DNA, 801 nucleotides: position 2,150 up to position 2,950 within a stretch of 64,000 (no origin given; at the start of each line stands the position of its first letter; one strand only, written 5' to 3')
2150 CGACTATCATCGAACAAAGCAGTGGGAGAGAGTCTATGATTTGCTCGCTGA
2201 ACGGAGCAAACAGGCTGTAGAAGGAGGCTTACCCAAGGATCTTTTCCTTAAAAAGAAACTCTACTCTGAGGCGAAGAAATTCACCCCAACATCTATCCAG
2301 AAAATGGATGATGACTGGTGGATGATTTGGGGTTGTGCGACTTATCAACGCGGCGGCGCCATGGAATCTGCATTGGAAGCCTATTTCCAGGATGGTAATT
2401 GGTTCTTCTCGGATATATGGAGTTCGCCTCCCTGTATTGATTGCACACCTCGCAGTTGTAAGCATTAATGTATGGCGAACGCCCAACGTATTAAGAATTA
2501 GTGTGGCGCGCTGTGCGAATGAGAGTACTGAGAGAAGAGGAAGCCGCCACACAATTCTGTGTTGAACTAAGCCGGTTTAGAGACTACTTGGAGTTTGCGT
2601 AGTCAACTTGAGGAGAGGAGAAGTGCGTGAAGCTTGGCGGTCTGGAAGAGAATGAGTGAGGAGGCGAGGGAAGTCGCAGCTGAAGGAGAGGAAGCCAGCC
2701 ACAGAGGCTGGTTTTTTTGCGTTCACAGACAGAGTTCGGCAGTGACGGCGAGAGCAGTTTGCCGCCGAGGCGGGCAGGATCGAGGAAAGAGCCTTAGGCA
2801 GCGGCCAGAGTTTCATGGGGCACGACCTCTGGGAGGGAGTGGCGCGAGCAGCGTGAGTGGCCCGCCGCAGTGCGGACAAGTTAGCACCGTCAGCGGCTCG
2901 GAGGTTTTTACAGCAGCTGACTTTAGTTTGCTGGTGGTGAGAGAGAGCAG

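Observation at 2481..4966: IS91-family element with its own tyrosine recombinase sits exactly between two attC core sites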

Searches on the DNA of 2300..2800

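Call 83: search_with_rna_model(model_id=R1, source=window, start=2300, end=2800, filters=off, max_evalue=10, show_alignments=2)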
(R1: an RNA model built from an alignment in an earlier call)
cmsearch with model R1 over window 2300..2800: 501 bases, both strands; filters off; matches with E-value up to 10: 3.
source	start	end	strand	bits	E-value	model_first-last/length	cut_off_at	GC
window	2481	2563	+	7.1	0.092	1-103/103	no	0.49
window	2787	2799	-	3.4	0.77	1-103/103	no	0.54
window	2485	2516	-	-0.9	9.3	1-103/103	no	0.47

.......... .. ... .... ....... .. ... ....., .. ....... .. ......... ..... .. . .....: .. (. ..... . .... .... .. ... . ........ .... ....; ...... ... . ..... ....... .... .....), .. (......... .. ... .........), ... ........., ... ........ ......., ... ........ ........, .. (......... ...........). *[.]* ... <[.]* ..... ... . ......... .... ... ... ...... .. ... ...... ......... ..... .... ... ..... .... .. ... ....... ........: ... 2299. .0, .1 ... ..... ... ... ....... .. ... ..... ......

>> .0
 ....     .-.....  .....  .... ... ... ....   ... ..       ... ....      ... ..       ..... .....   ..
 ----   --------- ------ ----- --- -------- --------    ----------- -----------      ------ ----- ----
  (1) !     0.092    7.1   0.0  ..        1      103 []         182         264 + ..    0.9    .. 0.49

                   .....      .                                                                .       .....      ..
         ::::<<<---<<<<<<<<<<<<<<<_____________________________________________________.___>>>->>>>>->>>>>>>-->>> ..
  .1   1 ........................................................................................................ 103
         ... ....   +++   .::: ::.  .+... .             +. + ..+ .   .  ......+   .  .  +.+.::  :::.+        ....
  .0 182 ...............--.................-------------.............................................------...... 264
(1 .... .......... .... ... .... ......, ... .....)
